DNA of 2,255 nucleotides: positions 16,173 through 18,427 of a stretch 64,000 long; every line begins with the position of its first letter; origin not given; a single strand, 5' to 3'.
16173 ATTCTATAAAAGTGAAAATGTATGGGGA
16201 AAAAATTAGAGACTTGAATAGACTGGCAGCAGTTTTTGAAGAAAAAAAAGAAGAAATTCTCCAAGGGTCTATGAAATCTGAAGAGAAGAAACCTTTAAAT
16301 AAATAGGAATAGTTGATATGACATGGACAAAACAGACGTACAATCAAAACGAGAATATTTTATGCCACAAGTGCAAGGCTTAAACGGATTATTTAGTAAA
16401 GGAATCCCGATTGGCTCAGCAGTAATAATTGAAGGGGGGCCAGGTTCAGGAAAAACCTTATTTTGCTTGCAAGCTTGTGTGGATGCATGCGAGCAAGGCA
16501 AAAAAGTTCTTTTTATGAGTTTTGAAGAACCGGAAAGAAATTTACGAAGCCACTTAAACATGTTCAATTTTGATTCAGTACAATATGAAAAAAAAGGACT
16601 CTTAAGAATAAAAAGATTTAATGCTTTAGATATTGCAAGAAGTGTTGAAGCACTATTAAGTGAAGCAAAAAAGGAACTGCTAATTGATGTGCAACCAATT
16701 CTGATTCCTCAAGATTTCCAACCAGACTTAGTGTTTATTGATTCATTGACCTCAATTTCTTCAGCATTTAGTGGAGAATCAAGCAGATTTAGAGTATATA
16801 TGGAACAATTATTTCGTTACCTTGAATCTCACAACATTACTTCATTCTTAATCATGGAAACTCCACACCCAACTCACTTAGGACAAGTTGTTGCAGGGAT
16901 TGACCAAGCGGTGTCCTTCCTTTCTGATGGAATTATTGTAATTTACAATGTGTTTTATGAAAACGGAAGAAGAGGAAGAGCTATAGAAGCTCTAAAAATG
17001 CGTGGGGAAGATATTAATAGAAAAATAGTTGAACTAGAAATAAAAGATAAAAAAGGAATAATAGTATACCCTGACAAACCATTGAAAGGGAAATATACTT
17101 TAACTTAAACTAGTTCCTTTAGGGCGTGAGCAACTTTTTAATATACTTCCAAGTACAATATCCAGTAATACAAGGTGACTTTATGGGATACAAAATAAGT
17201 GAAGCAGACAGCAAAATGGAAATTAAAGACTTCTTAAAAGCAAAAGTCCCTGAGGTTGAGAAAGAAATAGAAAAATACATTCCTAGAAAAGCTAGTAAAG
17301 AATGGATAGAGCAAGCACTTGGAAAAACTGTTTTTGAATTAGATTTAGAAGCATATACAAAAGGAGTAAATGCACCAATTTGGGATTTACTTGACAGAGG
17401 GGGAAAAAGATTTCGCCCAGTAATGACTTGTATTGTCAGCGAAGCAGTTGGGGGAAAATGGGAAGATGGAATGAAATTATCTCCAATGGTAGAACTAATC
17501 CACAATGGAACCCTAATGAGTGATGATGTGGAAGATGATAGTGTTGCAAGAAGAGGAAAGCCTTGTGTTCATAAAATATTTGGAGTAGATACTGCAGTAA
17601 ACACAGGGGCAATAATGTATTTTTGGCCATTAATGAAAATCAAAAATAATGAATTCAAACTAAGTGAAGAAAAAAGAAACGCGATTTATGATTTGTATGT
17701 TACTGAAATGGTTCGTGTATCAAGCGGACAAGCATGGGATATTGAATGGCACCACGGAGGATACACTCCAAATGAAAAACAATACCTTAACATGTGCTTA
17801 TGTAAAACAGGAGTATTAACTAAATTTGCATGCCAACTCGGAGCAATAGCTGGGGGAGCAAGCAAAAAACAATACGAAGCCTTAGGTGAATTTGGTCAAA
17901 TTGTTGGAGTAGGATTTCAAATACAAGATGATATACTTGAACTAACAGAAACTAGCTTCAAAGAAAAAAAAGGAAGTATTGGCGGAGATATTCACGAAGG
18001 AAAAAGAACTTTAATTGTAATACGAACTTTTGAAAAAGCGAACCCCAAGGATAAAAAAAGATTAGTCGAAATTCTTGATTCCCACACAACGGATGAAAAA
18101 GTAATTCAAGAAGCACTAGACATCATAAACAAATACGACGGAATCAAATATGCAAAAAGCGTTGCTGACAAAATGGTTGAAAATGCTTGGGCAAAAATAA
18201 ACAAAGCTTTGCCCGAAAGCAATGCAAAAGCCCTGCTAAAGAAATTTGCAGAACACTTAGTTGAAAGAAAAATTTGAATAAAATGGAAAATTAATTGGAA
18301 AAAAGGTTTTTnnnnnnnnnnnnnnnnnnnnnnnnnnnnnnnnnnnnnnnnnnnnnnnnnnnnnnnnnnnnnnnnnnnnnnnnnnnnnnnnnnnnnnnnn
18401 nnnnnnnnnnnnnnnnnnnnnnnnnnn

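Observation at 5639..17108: Giant LamG adhesin + bitopic coiled-coil partner + KaiC-like ATPase, divergent from a 7TM-DUF835 sensor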

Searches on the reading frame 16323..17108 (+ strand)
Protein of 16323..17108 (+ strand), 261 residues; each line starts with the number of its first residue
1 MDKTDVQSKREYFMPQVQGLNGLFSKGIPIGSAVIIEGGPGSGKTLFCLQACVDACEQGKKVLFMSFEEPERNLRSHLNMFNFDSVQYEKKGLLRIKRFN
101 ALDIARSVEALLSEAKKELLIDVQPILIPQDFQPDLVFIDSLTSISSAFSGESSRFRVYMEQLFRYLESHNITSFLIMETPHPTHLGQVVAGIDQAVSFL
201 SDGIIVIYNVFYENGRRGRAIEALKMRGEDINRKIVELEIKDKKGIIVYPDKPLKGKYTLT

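Call 4: search_protein_families(library=pfam, proteins=[window:16323-17108:+], max_evalue=0.01)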
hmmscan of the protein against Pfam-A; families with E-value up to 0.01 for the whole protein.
window:16323-17108:+ (261 aa): 9 families
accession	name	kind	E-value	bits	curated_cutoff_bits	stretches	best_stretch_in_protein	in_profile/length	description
PF06745.19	ATPase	-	1.9e-39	135.8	26.6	1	17-252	5-230/231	KaiC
PF13481.12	AAA_25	-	2.4e-07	31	27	1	22-156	24-166/195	AAA domain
PF07088.17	GvpD_P-loop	-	7e-05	23.2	24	1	30-74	9-52/189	GvpD gas vesicle protein, P-loop domain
PF25199.1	nSTAND_NTPase5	-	0.00037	20.8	34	1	32-74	42-85/145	Novel STAND NTPase 5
PF03796.21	DnaB_C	-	0.0004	20.3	27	1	26-125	14-110/255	DnaB-like helicase C terminal domain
PF01695.23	IstB_IS21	-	0.00058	19.9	24.1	1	33-72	94-133/238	IstB-like ATP binding protein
PF20720.3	nSTAND3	-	0.00099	19.3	27.2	1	33-76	19-63/155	Novel STAND NTPase 3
PF09848.15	SLFN-g3_helicase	-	0.0011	18.8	24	1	33-73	3-45/354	Schlafen group 3, DNA/RNA helicase domain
PF00004.35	AAA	-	0.0056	17.6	21.2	0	35-184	2-112/131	ATPase family associated with various cellular activities (AAA)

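Call 37: search_protein_families(library=ncbifam, proteins=[window:16323-17108:+], max_evalue=0.01)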
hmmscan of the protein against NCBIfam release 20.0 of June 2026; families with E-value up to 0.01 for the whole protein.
window:16323-17108:+ (261 aa): 18 families
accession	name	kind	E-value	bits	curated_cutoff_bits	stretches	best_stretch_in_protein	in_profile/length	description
NF006799.0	PRK09302.1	equivalog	9.6e-27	93.7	408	1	8-246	250-469/515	circadian clock protein KaiC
TIGR03880.1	KaiC_arch_3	hypoth_equivalog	7e-21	74.8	249.45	1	17-251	2-220/224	KaiC domain-containing protein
TIGR03877.1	thermo_KaiC_1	hypoth_equivalog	2.7e-18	66.3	307.25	1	17-252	8-236/238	KaiC domain-containing protein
TIGR03881.1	KaiC_arch_4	hypoth_equivalog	1e-16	61.3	247.8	1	17-249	7-229/231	KaiC domain-containing protein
NF004723.0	PRK06067.1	subfamily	6.4e-14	52.1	194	1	25-248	28-235/243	flagellar accessory protein FlaH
TIGR02655.1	circ_KaiC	equivalog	6.5e-14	51.4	546.25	1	17-243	249-457/484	circadian clock protein KaiC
NF052589.1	ArlH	equivalog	2.7e-11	43.6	215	1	20-249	9-224/229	archaellum protein ArlH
NF004629.0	PRK05973.1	equivalog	1.2e-08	34.2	156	1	28-114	61-145/237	DNA helicase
TIGR03878.1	thermo_KaiC_2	hypoth_equivalog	1.4e-08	34.4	232.2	1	26-209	31-204/259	KaiC domain-containing protein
TIGR00416.1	sms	equivalog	3.6e-06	26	403.05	1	11-172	74-213/454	DNA repair protein RadA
TIGR02237.1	recomb_radB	equivalog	0.00011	22.2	172.4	1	27-68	8-49/210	DNA repair and recombination protein RadB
NF006306.0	PRK08506.1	equivalog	0.00027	19.7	596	1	24-75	185-236/472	replicative DNA helicase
TIGR00665.1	DnaB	equivalog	0.00058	18.8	385.25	1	27-125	191-286/435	replicative DNA helicase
NF038214.1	IS21_help_AAA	equivalog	0.00076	19.2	200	1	32-75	91-134/232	IS21-like element helper ATPase IstB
NF006320.0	PRK08533.1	equivalog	0.00078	19.1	215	1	26-167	19-150/230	flagellar accessory protein FlaH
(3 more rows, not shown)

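Call 38: search_solved_structures(query=window:16323-17108:+, max_evalue=0.00001)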
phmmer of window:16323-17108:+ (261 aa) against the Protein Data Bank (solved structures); distinct sequences matched with E-value up to 0.00001: 47.
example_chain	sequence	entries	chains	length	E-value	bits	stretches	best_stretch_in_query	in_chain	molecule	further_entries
8zn5_B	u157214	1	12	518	8.7e-31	110.6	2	27-243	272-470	KaiC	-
4ijm_A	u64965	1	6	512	6.6e-26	94.6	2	16-242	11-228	Circadian clock protein kinase KaiC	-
7dyk_A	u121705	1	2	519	7.8e-26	94.4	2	16-242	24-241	Circadian clock protein kinase KaiC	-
3k0f_A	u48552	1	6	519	8e-26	94.3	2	16-242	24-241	Circadian clock protein kinase KaiC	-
1u9i_A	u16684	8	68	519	1e-25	94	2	16-242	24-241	KaiC | Circadian clock protein kinase kaiC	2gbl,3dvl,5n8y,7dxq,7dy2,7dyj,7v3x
3jzm_A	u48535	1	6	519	1e-25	94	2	16-242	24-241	Circadian clock protein kinase kaiC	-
1tf7_A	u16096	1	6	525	1.1e-25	93.9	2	16-242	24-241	KaiC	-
7wdc_A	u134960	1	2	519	1.1e-25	93.8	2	16-242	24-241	Circadian clock protein kinase KaiC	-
7dyi_A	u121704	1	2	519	1.5e-25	93.5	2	16-242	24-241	Circadian clock protein kinase KaiC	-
3k0e_A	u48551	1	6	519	1.5e-25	93.4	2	16-242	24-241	Circadian clock protein kinase KaiC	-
7dy1_A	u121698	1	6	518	1.5e-25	93.4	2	26-243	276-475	Circadian clock protein kinase KaiC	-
4o0m_A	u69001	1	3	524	1.6e-25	93.4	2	25-243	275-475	Circadian clock protein kinase KaiC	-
7x1y_A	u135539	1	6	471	1.9e-25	93.1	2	16-242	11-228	Circadian clock oscillator protein KaiC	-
8wve_A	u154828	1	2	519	1.9e-25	93.1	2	16-242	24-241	Circadian clock oscillator protein KaiC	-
8jon_A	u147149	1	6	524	2.2e-25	92.9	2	15-250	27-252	Circadian clock oscillator protein KaiC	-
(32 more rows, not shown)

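Call 62: find_homologous_proteins(query=window:16323-17108:+, max_evalue=1e-30)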
Query window:16323-17108:+ (261 aa): 1314 proteins with E <= 1e-30 among 8000 candidates; the best 120 are listed.
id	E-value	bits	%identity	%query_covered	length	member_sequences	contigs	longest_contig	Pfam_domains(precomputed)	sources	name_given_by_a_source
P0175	5.1e-168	575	100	100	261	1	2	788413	PF06745.20,PF13481.13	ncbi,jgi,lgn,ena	ncbi:MAG: ATPase domain-containing protein [archaeon]|jgi:circadian clock protein KaiC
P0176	2.6e-150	517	90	100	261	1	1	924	PF06745.20,PF07088.17,PF13481.13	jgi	jgi:circadian clock protein KaiC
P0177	5.1e-145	500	86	100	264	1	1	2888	PF06745.20,PF07088.17,PF13481.13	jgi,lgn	-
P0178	8.1e-145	499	86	97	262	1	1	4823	PF06745.20,PF13481.13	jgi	-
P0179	1.1e-144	498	83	100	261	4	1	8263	PF06745.20,PF13481.13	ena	-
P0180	9.5e-144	495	83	100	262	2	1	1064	PF06745.20,PF13481.13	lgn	-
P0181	3.3e-143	494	84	99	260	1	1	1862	PF06745.20,PF13481.13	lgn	-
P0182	5.7e-142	490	82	100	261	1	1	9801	PF06745.20,PF13481.13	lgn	-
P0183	1.5e-141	488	84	98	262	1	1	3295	PF06745.20,PF13481.13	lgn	-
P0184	3.1e-141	487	83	100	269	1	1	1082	PF06745.20,PF13481.13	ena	-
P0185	3.8e-141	487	84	97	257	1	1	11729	PF06745.20,PF13481.13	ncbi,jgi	ncbi:MAG: ATPase domain-containing protein [archaeon]|jgi:circadian clock protein KaiC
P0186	5.6e-141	486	84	97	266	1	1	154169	PF06745.20,PF13481.13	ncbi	-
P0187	7.2e-140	483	84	97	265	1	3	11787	PF06745.20,PF13481.13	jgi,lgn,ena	-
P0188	1.6e-139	482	83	97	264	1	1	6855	PF06745.20,PF13481.13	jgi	jgi:circadian clock protein KaiC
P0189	9.8e-139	479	84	97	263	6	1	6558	PF06745.20,PF03796.22,PF13481.13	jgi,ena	-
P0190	9.8e-138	476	83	97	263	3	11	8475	PF06745.20,PF03796.22,PF13481.13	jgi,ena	jgi:circadian clock protein KaiC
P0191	7.5e-137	473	87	92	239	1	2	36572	PF06745.20,PF13481.13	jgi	jgi:circadian clock protein KaiC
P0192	9.5e-137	472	81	98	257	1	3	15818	PF06745.20,PF13481.13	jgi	jgi:circadian clock protein KaiC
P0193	1.1e-136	472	87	92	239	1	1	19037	PF06745.20,PF13481.13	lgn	-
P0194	1.1e-135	469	83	98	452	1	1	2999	PF06745.20,PF13385.14,PF13481.13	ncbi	-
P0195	3.6e-135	467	82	96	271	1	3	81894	PF06745.20,PF13481.13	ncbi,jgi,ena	-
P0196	8.6e-135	466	81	97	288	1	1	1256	PF06745.20,PF13481.13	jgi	-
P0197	1.3e-133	462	79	97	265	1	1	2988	PF06745.20,PF13481.13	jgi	jgi:circadian clock protein KaiC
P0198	1.8e-133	462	79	98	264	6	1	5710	PF06745.20,PF13481.13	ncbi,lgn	-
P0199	4.5e-133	460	81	97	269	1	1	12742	PF06745.20,PF03796.22,PF13481.13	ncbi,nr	ncbi:MAG: ATPase domain-containing protein [Candidatus ainarchaeum sp.]|nr:ATPase domain-containing 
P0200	1.2e-132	459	79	97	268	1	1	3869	PF06745.20,PF13481.13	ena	-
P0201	2.2e-126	439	77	96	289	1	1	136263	PF06745.20,PF13481.13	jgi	jgi:circadian clock protein KaiC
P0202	1.9e-123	429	75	96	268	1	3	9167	PF06745.20,PF13481.13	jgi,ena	-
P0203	1.2e-120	420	73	97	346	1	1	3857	PF06745.20,PF13481.13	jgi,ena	-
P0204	2.6e-119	415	71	99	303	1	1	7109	PF06745.20,PF13481.13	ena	-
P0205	9.8e-117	407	69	100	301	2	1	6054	PF06745.20,PF13481.13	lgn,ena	-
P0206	2.0e-116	406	70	98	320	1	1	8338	PF06745.20,PF13481.13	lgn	-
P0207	3.3e-116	405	70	98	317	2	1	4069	PF06745.20,PF13481.13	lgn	-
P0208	1.1e-115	403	69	100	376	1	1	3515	PF06745.20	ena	-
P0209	3.3e-115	402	70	98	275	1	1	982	PF06745.20,PF13481.13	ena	-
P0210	7.7e-115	401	69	100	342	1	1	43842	PF06745.20,PF13481.13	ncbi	-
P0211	1.0e-114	400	72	96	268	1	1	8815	PF06745.20,PF07088.17,PF13481.13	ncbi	-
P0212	2.0e-114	399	68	100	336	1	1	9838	PF06745.20,PF13481.13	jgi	jgi:circadian clock protein KaiC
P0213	2.4e-114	399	71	98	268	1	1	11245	PF06745.20,PF07088.17,PF13481.13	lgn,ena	-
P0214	3.1e-112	392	71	97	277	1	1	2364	PF06745.20,PF07088.17,PF13481.13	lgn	-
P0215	6.2e-112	391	67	100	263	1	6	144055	PF06745.20,PF07088.17,PF13481.13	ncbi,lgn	ncbi:MAG: ATPase domain-containing protein [Candidatus Diapherotrites archaeon]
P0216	8.0e-112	391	69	100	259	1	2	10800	PF06745.20,PF13481.13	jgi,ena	-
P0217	8.9e-112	391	68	97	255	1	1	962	PF06745.20,PF13481.13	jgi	jgi:circadian clock protein KaiC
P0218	7.8e-111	388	69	97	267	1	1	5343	PF06745.20,PF07088.17,PF13481.13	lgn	-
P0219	9.2e-111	387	68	99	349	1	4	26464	PF06745.20,PF13481.13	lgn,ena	-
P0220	2.7e-110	386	68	100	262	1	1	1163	PF06745.20,PF13481.13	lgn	-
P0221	4.2e-110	385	66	98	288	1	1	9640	PF06745.20,PF13481.13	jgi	-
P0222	6.8e-110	384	70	99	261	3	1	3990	PF06745.20,PF03796.22,PF13481.13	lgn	-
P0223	1.3e-109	384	68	96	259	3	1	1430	PF06745.20,PF01695.24,PF03796.22,PF13481.13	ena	-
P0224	1.6e-109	383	67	100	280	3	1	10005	PF06745.20,PF13481.13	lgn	-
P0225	1.6e-109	383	68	97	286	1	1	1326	PF06745.20,PF03796.22,PF13481.13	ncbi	-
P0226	3.7e-109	382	71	96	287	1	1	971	PF06745.20,PF07088.17,PF13481.13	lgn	-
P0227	4.7e-109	382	67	98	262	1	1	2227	PF06745.20,PF13481.13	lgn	-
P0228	5.6e-109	381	69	97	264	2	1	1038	PF06745.20,PF13481.13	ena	-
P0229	7.0e-109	381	65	99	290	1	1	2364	PF06745.20,PF13481.13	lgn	-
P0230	7.1e-109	381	67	98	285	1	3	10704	PF06745.20,PF03796.22,PF13481.13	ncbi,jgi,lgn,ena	-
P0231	7.4e-109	381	69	98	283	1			PF06745.20,PF03796.22,PF13481.13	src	-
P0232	7.9e-109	381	67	99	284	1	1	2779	PF06745.20,PF03796.22,PF13481.13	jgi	jgi:circadian clock protein KaiC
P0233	9.3e-109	381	66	100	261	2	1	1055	PF06745.20,PF07088.17,PF13481.13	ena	-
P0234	9.6e-109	381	67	98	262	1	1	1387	PF06745.20,PF13481.13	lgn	-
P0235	1.1e-108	381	68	99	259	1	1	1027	PF06745.20,PF07088.17,PF03796.22,PF23442.2,PF13481.13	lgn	-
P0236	1.5e-108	380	67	100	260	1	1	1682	PF06745.20,PF03796.22,PF13481.13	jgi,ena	-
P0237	1.5e-108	380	67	97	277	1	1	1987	PF06745.20,PF13481.13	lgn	-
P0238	1.5e-108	380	69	94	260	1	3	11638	PF06745.20,PF25199.2,PF13481.13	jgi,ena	-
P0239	1.8e-108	380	69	95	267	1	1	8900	PF06745.20,PF07088.17,PF13481.13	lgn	-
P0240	3.9e-108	379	68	98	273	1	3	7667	PF06745.20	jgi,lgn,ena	-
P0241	4.7e-108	378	69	94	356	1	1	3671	PF06745.20,PF03796.22,PF13481.13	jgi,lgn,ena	-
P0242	5.5e-108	378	67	99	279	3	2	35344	PF06745.20,PF13481.13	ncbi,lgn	-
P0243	6.0e-108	378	87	75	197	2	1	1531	PF06745.20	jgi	jgi:KaiC/GvpD/RAD55 family RecA-like ATPase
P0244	6.8e-108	378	67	96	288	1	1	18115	PF06745.20,PF13481.13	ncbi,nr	ncbi:MAG: AAA family ATPase [Candidatus Diapherotrites archaeon]|nr:AAA family ATPase [Candidatus Di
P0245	1.0e-107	377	65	97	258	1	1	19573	PF06745.20,PF03796.22,PF13481.13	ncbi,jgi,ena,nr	ncbi:MAG: hypothetical protein DRN66_01935 [Candidatus Nanohalarchaeota archaeon]|nr:MAG: hypothetic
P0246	1.1e-107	377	67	99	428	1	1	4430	PF06745.20,PF13481.13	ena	-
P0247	1.6e-107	377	65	97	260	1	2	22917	PF06745.20,PF07088.17,PF13481.13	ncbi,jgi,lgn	jgi:circadian clock protein KaiC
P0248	2.9e-107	376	66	99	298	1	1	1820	PF06745.20,PF03796.22,PF13481.13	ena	-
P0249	3.8e-107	375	68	94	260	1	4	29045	PF06745.20,PF25199.2,PF13481.13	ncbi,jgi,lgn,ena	-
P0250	3.9e-107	375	68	97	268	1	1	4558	PF06745.20,PF13481.13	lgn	-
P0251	3.9e-107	375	67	94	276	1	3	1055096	PF06745.20,PF13481.13,PF20720.4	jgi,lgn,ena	jgi:circadian clock protein KaiC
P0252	5.4e-107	375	71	94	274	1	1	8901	PF06745.20,PF13481.13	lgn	-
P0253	6.0e-107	375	65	99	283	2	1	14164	PF06745.20,PF03796.22,PF13481.13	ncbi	-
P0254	6.3e-107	375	68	96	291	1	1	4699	PF06745.20,PF07088.17,PF13481.13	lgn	-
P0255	6.4e-107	375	66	100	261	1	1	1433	PF06745.20,PF03796.22,PF13481.13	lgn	-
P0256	6.8e-107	375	67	97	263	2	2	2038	PF06745.20,PF03796.22,PF13481.13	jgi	jgi:KaiC/GvpD/RAD55 family RecA-like ATPase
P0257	7.8e-107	374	68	96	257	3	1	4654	PF06745.20,PF03796.22,PF13481.13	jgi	-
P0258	7.9e-107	374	68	94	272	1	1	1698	PF06745.20,PF13481.13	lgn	-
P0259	8.5e-107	374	68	97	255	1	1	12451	PF06745.20,PF23442.2,PF13481.13,PF20720.4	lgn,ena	-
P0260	1.0e-106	374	71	93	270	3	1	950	PF06745.20,PF13481.13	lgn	-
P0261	1.2e-106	374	67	97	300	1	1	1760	PF06745.20,PF03796.22,PF13481.13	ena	-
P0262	1.4e-106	374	67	97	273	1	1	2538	PF06745.20,PF13481.13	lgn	-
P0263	1.5e-106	374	67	97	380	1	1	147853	PF06745.20,PF13481.13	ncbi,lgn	-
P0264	1.6e-106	373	68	96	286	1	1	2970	PF06745.20,PF07088.17,PF13481.13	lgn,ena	-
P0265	1.7e-106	373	67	97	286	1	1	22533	PF06745.20,PF13481.13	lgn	-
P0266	1.8e-106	373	67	98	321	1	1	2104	PF06745.20,PF07088.17,PF13481.13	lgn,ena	-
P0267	2.0e-106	373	68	97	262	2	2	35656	PF06745.20,PF13481.13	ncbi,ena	ncbi:MAG: ATPase domain-containing protein [Nanoarchaeota archaeon]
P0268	2.1e-106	373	67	97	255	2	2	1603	PF06745.20,PF03796.22,PF00154.28,PF13481.13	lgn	-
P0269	2.9e-106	373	69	93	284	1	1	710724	PF06745.20,PF13481.13,PF20720.4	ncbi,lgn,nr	ncbi:MAG: AAA family ATPase [Candidatus Pacearchaeota archaeon]|nr:MAG: AAA family ATPase [Candidatu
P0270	3.0e-106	373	66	97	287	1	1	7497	PF06745.20,PF13481.13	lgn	-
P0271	3.3e-106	372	69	94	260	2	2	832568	PF06745.20,PF03796.22,PF13481.13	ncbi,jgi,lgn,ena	ncbi:MAG: ATPase domain-containing protein [Candidatus Pacearchaeota archaeon]|jgi:circadian clock p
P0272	3.4e-106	372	66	99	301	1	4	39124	PF06745.20,PF13481.13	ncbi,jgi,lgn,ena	-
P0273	3.5e-106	372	68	98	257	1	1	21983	PF06745.20,PF03796.22,PF13481.13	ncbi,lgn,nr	ncbi:AAA family ATPase [Candidatus Pacearchaeota archaeon]|nr:AAA family ATPase [Candidatus Pacearch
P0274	4.5e-106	372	66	100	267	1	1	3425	PF06745.20,PF03796.22,PF13481.13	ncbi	-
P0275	4.6e-106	372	71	94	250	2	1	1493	PF06745.20,PF13481.13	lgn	-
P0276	4.7e-106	372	66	98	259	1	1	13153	PF06745.20,PF03796.22,PF13481.13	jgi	-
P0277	4.7e-106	372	68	98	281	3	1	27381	PF06745.20,PF03796.22,PF13481.13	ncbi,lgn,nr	ncbi:MAG: gas vesicle protein GvpD [archaeon]|nr:gas vesicle protein GvpD [archaeon]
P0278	5.4e-106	372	68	94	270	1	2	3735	PF06745.20,PF23442.2,PF13481.13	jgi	jgi:circadian clock protein KaiC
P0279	5.5e-106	372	68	95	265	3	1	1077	PF06745.20,PF13481.13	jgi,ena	-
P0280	6.3e-106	371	69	94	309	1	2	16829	PF06745.20,PF03796.22,PF13481.13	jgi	jgi:KaiC/GvpD/RAD55 family RecA-like ATPase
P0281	6.4e-106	371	69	97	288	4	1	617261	PF06745.20,PF03796.22,PF13481.13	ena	-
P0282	7.5e-106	371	67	94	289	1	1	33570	PF06745.20,PF03796.22,PF13481.13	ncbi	-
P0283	8.1e-106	371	69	94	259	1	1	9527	PF06745.20,PF03796.22,PF13481.13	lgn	-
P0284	9.1e-106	371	66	100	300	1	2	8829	PF06745.20,PF07088.17,PF13481.13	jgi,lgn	jgi:circadian clock protein KaiC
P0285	9.3e-106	371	68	94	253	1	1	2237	PF06745.20,PF03796.22,PF13481.13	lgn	-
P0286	1.1e-105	371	68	98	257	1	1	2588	PF06745.20,PF03796.22,PF13481.13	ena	-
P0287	1.3e-105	370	67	97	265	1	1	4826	PF06745.20,PF13481.13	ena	-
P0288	1.3e-105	370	66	95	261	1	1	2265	PF06745.20,PF03796.22,PF13481.13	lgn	-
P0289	1.4e-105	370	66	97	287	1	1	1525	PF06745.20,PF13481.13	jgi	-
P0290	1.5e-105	370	69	93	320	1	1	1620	PF06745.20,PF03796.22,PF13481.13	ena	-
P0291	1.8e-105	370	67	96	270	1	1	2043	PF06745.20,PF13481.13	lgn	-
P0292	1.9e-105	370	65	99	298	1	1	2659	PF06745.20,PF13481.13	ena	-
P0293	1.9e-105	370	66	100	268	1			PF06745.20,PF13481.13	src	-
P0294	2.3e-105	370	66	100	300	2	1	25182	PF06745.20,PF07088.17,PF13481.13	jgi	-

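Call 66: find_related_loci(query=A2, collection=metagenome_contigs, flank=6000)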
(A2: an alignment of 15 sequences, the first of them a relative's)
Query A2 (261 aa) in metagenome_contigs; peptide patterns used: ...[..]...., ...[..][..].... (x = any residue, [..] = any of these).
443 stretches matched a pattern; 366 encode a relative of the query (tblastn E <= 1e-3); the best 80 are kept; 80 distinct loci.
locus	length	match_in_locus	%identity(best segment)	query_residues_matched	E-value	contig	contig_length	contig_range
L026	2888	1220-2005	86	1-261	1e-160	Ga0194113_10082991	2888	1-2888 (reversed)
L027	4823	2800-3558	86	9-261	8e-155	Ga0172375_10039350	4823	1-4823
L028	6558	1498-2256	84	9-261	7e-147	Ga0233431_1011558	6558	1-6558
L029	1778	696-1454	84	8-261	1e-158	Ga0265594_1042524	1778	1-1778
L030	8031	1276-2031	83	10-261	5e-145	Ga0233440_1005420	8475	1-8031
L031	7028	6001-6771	79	5-261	6e-144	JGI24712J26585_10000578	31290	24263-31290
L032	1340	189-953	81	8-261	3e-155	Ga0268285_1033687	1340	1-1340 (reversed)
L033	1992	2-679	84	32-257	4e-140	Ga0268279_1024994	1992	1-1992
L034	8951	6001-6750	75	12-261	1e-130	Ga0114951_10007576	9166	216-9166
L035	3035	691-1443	73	10-261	4e-132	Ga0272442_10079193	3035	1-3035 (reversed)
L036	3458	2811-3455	82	8-222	2e-126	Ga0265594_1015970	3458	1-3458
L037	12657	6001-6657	83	43-261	3e-122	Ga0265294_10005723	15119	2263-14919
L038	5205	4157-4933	69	1-261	4e-120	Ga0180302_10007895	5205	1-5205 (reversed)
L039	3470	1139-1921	68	3-261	2e-121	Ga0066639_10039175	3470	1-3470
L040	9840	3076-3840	67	7-261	4e-116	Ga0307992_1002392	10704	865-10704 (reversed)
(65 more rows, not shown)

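Call 89: search_protein_families(library=padloc, proteins=[window:16323-17108:+], max_evalue=0.001)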
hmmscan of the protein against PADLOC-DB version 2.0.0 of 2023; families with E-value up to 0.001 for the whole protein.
window:16323-17108:+ (261 aa): 4 families
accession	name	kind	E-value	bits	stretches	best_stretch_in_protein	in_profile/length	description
PDLC04140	mad8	-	7.7e-06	23.6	1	28-122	24-114/314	mads_8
PDLC02350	AbiO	-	6.8e-05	19.8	1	10-84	175-244/468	AbiO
PDLC00104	GajB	-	0.00019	18.3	1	33-69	17-57/574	UrvD helicase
PDLC02372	Nhi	-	0.00042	17.1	1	27-71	198-238/470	-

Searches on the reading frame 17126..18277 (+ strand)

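Call 4: search_protein_families(library=pfam, proteins=[window:17126-18277:+], max_evalue=0.01)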
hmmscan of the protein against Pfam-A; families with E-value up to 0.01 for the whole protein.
window:17126-18277:+ (383 aa): 2 families
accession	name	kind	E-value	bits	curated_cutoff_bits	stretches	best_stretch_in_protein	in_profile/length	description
PF00348.22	polyprenyl_synt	-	5.5e-63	212.9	27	1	81-333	4-250/251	Polyprenyl synthetase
PF20168.4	PDS5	-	0.00022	19.6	27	1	290-377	442-531/1053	Sister chromatid cohesion protein PDS5 protein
